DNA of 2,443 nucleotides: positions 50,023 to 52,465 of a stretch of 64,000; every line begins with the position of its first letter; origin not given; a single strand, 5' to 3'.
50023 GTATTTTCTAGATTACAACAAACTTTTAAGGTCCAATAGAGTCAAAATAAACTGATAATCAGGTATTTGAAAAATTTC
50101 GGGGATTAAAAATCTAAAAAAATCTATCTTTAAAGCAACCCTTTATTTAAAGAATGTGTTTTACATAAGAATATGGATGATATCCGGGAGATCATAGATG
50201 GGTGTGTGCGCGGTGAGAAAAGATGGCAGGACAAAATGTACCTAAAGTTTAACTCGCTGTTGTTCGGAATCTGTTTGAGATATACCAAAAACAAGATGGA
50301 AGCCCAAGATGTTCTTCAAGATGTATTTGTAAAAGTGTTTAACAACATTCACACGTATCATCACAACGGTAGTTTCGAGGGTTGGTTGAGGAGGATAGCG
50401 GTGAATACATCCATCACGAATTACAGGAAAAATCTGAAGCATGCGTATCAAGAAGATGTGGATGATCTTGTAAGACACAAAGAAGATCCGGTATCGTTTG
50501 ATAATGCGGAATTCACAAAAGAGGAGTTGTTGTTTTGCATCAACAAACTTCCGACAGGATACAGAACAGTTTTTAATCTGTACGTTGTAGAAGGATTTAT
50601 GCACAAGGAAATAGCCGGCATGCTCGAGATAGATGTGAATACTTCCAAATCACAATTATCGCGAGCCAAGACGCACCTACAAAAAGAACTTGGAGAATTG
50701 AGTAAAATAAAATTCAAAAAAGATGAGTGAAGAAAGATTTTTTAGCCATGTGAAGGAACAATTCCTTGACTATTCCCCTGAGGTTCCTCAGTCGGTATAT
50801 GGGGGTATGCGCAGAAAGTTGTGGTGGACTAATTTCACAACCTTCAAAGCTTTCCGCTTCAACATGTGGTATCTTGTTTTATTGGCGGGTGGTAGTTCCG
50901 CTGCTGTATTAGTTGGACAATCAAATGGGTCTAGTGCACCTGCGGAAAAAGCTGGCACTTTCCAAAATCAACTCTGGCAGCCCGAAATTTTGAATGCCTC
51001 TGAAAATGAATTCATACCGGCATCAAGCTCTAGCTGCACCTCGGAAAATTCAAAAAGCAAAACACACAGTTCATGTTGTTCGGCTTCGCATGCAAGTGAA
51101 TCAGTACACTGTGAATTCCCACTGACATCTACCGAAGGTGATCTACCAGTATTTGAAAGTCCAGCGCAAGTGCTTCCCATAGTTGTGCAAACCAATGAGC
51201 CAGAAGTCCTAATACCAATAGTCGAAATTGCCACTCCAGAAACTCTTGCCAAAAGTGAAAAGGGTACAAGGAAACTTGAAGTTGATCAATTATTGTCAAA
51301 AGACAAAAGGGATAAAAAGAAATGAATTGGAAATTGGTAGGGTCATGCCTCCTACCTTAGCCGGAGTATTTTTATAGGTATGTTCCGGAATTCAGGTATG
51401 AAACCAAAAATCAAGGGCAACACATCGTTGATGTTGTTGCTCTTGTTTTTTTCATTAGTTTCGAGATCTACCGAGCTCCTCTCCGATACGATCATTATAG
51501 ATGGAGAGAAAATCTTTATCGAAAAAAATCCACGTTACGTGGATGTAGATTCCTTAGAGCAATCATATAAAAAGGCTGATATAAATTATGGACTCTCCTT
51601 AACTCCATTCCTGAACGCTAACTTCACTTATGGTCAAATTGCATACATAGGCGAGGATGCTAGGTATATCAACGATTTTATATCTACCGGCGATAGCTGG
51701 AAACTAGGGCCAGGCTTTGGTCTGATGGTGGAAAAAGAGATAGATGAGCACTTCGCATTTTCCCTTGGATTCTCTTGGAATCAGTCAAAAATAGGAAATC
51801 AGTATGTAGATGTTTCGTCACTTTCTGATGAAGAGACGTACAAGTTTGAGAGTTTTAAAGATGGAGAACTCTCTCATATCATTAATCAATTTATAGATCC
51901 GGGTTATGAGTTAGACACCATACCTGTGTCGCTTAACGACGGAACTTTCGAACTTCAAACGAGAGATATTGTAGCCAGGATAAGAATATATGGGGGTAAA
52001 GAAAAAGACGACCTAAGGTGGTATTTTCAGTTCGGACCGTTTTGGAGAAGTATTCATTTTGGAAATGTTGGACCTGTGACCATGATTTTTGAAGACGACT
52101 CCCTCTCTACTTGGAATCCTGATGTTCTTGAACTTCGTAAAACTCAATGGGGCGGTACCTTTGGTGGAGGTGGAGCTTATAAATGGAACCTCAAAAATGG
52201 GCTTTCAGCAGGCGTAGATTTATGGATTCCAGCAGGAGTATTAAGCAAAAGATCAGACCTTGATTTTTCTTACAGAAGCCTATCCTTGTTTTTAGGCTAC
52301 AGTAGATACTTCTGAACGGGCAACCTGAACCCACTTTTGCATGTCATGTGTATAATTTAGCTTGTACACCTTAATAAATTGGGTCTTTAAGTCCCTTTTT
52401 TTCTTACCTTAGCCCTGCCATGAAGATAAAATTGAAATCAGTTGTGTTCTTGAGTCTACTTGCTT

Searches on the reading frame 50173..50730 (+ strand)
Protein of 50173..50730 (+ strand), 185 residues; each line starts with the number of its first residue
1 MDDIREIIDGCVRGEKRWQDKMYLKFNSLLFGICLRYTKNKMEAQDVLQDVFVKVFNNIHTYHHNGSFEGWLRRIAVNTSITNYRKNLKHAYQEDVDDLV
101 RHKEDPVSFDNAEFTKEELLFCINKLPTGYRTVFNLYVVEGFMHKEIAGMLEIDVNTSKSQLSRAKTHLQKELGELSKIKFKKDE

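Call 66: search_protein_families(library=pfam, proteins=[window:50173-50730:+], max_evalue=0.0001)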
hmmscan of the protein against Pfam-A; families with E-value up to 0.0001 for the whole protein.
window:50173-50730:+ (185 aa): 2 families
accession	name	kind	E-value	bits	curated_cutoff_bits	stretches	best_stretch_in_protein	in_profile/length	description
PF08281.18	Sigma70_r4_2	-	1.2e-15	57.4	25.7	1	117-169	2-54/54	Sigma-70, region 4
PF04542.20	Sigma70_r2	-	1.2e-14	54.3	24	1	23-87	2-68/71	Sigma-70 region 2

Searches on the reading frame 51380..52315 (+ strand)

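Call 66: search_protein_families(library=pfam, proteins=[window:51380-52315:+], max_evalue=0.0001)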
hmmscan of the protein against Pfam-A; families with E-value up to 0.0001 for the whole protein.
window:51380-52315:+ (311 aa): 1 family
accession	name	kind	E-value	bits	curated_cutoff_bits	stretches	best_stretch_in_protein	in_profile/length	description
PF13568.12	OMP_b-brl_2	-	9.3e-05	23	27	0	103-268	32-157/175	Outer membrane protein beta-barrel domain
